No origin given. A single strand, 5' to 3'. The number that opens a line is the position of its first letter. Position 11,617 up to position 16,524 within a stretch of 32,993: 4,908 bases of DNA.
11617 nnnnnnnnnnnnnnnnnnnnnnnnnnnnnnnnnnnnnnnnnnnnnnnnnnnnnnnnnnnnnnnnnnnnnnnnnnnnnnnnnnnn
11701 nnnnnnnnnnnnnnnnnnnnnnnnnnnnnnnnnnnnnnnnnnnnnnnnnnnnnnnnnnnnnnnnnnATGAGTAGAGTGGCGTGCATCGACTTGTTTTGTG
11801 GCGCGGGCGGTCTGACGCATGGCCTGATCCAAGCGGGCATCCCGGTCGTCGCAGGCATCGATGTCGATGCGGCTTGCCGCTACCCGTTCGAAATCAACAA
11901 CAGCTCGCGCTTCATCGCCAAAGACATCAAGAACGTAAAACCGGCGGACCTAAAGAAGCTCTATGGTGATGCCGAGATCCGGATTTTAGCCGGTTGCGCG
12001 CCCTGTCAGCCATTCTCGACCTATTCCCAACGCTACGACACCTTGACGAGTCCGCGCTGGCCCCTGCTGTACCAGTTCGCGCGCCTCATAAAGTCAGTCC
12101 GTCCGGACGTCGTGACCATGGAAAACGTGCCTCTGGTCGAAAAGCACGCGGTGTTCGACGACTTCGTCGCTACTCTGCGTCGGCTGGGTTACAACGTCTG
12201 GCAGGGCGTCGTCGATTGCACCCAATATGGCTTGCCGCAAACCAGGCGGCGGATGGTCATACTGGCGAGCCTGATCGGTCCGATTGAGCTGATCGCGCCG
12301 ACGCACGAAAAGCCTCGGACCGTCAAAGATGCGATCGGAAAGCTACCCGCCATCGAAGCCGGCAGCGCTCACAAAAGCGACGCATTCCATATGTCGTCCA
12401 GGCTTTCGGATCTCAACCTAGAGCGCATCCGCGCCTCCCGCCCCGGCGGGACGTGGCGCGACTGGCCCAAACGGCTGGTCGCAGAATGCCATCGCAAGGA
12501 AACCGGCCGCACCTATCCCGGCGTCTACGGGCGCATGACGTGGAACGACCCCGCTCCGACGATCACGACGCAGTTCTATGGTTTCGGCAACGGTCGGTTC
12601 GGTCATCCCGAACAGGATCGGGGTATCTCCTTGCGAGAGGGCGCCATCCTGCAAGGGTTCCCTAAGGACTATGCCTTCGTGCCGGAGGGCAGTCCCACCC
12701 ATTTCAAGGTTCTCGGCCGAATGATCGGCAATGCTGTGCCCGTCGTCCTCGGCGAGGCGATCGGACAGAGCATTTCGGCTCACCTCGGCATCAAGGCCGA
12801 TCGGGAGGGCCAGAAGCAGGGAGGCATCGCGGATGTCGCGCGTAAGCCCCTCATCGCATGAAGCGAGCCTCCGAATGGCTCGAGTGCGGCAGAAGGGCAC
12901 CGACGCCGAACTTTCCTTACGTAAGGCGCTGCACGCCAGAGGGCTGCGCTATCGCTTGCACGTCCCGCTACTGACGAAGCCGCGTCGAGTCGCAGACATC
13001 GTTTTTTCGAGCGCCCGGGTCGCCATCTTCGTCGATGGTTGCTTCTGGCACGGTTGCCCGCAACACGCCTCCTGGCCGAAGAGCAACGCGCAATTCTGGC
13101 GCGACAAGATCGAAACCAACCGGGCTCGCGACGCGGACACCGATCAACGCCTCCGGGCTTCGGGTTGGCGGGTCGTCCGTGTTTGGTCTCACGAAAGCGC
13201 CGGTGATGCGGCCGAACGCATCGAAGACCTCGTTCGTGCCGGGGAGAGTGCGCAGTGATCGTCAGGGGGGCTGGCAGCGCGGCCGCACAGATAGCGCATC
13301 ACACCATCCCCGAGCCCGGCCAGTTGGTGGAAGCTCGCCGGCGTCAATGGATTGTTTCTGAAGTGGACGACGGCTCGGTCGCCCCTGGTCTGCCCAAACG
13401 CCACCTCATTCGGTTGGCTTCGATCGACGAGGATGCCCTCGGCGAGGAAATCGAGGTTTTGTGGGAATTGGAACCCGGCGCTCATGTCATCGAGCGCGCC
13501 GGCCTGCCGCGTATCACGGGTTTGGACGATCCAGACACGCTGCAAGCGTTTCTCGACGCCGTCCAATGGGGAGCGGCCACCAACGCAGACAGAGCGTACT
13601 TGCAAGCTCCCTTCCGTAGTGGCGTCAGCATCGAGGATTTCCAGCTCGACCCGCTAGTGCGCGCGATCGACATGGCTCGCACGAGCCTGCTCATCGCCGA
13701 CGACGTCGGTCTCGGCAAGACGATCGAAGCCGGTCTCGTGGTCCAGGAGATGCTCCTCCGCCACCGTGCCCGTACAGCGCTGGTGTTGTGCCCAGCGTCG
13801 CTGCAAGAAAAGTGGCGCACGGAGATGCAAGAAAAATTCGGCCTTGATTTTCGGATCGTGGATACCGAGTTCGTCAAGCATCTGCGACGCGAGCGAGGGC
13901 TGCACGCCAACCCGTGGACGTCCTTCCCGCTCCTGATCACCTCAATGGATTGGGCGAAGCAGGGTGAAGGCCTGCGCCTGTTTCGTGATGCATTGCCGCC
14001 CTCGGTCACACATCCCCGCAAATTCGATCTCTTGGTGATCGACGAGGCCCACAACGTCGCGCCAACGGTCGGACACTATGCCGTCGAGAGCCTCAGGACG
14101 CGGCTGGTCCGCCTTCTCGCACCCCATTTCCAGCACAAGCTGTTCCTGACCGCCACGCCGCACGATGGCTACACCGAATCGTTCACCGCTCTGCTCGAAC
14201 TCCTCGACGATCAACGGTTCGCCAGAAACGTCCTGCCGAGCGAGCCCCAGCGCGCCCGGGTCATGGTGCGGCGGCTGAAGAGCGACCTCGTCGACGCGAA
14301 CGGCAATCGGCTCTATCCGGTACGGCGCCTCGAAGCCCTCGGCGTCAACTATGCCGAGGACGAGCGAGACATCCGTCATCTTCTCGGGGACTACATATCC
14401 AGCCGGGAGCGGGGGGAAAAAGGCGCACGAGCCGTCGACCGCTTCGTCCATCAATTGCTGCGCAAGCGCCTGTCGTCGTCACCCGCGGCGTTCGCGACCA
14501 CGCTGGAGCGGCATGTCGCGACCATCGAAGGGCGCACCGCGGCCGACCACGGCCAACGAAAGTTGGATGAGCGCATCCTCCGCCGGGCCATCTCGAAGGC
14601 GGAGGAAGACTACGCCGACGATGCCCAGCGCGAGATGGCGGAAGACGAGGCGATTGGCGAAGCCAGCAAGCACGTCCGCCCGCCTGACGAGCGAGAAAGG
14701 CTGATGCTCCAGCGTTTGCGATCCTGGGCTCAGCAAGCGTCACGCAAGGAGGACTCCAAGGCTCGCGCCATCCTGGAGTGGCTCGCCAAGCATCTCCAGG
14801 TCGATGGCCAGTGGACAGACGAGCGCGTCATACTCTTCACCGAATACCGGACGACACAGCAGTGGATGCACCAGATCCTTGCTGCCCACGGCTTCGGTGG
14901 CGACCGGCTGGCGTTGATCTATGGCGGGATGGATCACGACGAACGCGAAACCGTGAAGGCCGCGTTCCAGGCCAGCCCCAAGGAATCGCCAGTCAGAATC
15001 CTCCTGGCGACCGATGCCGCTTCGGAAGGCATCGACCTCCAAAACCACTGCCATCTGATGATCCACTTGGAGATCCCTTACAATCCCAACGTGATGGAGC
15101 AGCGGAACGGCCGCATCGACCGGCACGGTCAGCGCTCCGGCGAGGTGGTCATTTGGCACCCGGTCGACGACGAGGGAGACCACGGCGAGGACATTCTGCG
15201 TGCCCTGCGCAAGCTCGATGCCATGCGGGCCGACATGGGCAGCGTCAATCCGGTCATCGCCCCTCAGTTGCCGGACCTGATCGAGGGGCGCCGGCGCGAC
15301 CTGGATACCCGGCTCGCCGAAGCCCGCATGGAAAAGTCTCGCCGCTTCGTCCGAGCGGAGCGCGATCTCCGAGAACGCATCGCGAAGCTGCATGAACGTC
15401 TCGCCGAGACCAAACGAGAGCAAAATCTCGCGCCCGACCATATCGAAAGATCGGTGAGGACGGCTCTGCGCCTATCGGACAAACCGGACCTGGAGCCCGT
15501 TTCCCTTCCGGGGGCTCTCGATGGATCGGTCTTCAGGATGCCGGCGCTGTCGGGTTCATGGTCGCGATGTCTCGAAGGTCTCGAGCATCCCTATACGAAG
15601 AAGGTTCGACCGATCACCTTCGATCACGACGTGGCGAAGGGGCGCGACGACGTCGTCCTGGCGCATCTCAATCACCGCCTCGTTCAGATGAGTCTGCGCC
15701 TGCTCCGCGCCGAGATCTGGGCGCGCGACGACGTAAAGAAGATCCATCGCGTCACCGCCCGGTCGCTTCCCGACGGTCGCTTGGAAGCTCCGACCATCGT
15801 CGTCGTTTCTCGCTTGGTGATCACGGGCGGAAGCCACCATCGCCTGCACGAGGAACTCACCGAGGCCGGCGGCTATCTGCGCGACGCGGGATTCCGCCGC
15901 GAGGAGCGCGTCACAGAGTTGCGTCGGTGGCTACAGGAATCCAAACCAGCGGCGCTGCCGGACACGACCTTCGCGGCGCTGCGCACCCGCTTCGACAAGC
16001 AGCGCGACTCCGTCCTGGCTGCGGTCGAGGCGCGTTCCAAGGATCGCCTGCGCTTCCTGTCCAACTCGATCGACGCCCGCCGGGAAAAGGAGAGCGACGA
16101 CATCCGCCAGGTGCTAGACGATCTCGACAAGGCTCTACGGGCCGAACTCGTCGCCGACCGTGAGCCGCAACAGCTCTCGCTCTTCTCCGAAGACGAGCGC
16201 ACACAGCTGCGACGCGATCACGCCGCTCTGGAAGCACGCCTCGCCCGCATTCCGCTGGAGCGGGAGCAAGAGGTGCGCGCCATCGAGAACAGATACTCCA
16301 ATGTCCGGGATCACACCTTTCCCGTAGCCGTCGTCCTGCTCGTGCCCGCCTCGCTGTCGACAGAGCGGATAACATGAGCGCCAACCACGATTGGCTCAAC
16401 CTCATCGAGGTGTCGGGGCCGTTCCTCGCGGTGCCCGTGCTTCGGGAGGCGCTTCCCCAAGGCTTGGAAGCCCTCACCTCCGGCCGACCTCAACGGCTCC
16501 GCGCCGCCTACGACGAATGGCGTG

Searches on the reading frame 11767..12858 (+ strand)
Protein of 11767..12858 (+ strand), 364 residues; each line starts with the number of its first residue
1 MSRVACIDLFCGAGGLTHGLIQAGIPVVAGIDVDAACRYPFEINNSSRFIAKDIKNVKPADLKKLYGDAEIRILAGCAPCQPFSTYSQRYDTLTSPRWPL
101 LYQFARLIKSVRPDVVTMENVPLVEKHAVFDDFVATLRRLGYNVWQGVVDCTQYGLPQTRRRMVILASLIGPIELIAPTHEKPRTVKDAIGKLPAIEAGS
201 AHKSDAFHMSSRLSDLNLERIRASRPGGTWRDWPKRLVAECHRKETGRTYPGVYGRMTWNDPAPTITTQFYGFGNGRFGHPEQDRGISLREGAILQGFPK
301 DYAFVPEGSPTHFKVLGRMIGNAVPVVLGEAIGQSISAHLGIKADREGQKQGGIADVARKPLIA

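Call 6: search_protein_families(library=pfam, proteins=[window:11767-12858:+], max_evalue=0.01)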
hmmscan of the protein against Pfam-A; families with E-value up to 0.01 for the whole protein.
window:11767-12858:+ (364 aa): 1 family
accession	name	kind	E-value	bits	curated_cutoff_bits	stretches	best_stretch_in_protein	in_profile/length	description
PF00145.23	DNA_methylase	-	8.6e-53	180.3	22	1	5-337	2-323/324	C-5 cytosine-specific DNA methylase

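Call 7: search_protein_families(library=padloc, proteins=[window:11767-12858:+], max_evalue=0.001)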
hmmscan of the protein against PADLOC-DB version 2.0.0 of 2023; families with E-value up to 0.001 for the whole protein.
window:11767-12858:+ (364 aa): 58 families (the best 25 are shown)
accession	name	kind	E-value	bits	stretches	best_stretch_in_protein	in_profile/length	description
PDLC02651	DrmMII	-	6e-93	309.7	1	3-343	2-360/371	DrmMII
PDLC03378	MTase_II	-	7.6e-85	283.2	1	4-343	3-333/344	Type II methyltransferase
PDLC00033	DruM2|DruM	-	1.3e-78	262.9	1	3-340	21-364/368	DNA cytosine methylase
PDLC03234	MTase_II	-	6.6e-68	227.7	1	3-344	4-370/375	Type II methyltransferase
PDLC03326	MTase_II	-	2.4e-54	183.1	2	2-211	3-233/412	Type II methyltransferase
PDLC03237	MTase_II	-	1.3e-51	173.6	2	5-175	795-975/1036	Type II methyltransferase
PDLC03272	MTase_II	-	6e-48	162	1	2-349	73-399/407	Type II methyltransferase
PDLC00026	DruM2|DruM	-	3.6e-39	133.2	1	2-348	3-326/336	DNA cytosine methylase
PDLC03270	MTase_II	-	4.7e-35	119.1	2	5-192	2-190/309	Type II methyltransferase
PDLC02650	DrmMII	-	2.7e-34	116.8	2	133-338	207-417/435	DrmMII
PDLC02648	DrmMII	-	4.2e-34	116.2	2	2-184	20-247/468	DrmMII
PDLC03225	MTase_II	-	1.2e-30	104.8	3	5-127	9-144/615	Type II methyltransferase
PDLC02649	DrmMII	-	4e-30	103.1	3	66-205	111-258/422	DrmMII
PDLC03279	MTase_II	-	9.5e-30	101.4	2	6-194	5-198/587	Type II methyltransferase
PDLC03330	MTase_II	-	1.1e-29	101.5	1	7-339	102-425/430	Type II methyltransferase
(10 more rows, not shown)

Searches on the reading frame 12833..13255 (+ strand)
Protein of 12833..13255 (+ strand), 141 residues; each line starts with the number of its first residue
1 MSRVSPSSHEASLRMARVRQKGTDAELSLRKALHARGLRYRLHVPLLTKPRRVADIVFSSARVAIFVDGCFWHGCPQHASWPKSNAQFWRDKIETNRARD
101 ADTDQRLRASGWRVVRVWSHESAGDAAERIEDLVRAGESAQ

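Call 74: search_protein_families(library=pfam, proteins=[window:12833-13255:+], max_evalue=0.001)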
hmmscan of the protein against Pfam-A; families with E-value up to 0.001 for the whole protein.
window:12833-13255:+ (141 aa): 3 families
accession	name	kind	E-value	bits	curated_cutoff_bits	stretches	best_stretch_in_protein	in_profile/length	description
PF03852.21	Vsr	-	5.3e-17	61.9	27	1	12-74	10-69/74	DNA mismatch endonuclease Vsr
PF18741.7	MTES_1575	-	3.6e-06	27.4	38.2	1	94-135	53-94/96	REase_MTES_1575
PF04480.18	DUF559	-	3.1e-05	24.2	20.6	0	16-132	8-103/109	Protein of unknown function (DUF559)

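Call 81: search_protein_families(library=padloc, proteins=[window:12833-13255:+], max_evalue=0.0001)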
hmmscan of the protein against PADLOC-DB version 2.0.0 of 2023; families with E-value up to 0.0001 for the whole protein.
window:12833-13255:+ (141 aa): 1 family
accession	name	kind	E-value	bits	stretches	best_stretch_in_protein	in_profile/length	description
PDLC03397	Vsr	-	2.1e-13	48.7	1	14-124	13-121/156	Type II nicking endonuclease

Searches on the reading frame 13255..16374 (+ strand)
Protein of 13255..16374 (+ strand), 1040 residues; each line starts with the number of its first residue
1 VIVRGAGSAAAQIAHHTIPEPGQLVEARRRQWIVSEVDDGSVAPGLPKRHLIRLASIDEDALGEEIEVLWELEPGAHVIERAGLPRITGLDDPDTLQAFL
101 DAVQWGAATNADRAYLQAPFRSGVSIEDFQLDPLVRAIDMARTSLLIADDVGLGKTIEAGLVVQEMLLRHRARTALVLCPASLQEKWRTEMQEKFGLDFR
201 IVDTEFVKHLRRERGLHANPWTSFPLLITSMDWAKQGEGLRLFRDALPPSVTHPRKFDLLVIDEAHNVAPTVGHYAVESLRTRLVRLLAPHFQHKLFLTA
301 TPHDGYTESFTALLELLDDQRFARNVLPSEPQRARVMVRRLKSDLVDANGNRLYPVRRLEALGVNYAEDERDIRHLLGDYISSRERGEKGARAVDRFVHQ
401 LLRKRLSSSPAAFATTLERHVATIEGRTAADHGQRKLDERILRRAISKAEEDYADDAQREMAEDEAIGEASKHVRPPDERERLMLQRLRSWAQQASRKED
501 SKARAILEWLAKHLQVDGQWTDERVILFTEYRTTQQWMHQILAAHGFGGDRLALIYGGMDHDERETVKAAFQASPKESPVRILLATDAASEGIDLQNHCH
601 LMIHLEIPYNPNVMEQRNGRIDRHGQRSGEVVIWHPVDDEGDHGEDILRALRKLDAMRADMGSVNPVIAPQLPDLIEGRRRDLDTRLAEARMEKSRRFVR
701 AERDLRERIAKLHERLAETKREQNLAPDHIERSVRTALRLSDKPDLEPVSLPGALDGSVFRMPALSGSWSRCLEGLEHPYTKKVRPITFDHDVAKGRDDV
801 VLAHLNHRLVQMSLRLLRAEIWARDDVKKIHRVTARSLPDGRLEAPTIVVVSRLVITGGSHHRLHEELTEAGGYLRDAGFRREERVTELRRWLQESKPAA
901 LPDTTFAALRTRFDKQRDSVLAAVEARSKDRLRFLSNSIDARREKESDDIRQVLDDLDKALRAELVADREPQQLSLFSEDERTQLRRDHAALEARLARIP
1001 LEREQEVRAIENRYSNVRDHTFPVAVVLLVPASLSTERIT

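Call 6: search_protein_families(library=pfam, proteins=[window:13255-16374:+], max_evalue=0.01)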
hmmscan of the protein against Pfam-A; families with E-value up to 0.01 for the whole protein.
window:13255-16374:+ (1040 aa): 5 families
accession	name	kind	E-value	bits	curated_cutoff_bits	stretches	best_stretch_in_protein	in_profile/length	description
PF00271.37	Helicase_C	-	1.6e-16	60.9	23.5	1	520-625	13-110/110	Helicase conserved C-terminal domain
PF00176.29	SNF2-rel_dom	-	1.1e-12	48.1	24.9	1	141-322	16-183/290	SNF2-related domain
PF04851.21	ResIII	-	9.1e-06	26.1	22.5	1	136-303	17-163/164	Type III restriction enzyme, res subunit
PF13307.12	Helicase_C_2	-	1.8e-05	25.3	25.3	1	524-628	12-117/170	Helicase C-terminal domain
PF00270.35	DEAD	-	0.00022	21.5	26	1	143-304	15-162/167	DEAD/DEAH box helicase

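Call 7: search_protein_families(library=padloc, proteins=[window:13255-16374:+], max_evalue=0.001)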
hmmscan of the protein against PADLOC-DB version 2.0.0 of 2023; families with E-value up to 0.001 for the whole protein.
window:13255-16374:+ (1040 aa): 43 families (the best 25 are shown)
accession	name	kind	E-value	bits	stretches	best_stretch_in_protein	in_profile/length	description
PDLC02572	DrmA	-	0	1594.1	1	14-1036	9-1039/1043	DrmA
PDLC02621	DrmD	-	0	1441.6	1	11-1034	5-1037/1040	DrmD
PDLC02632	DrmD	-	0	1065.6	1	14-653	11-660/662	DrmD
PDLC02624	DrmD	-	3.2e-283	939.2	1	163-767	2-615/652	DrmD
PDLC02633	DrmD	-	1.2e-243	808.8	1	17-823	10-839/839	DrmD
PDLC02629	DrmD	-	4.8e-236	782.1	1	541-1033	2-501/508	DrmD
PDLC02622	DrmD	-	1.4e-196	651.4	1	13-409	10-409/422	DrmD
PDLC02628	DrmD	-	3.1e-156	517.9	1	684-1033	17-366/373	DrmD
PDLC02625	DrmD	-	9.1e-92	306.9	1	311-1029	67-778/792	DrmD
PDLC02631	DrmD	-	1.3e-87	291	1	823-1033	10-220/227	DrmD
PDLC02504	BrxHI|BrxHII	-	6.5e-83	277.2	1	122-668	106-624/971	BrxHII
PDLC02500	BrxHI|BrxHII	-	9.4e-77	257.4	1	115-631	80-580/933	BrxHI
PDLC00659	HmaA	-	8e-73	243.8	1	146-661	126-646/1176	SNF2 helicase / DEAD-box helicase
PDLC02618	DrmD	-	1.7e-58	196.1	1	20-275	5-255/273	DrmD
PDLC02620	DrmD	-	6.9e-53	177.9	1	136-730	111-679/1060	DrmD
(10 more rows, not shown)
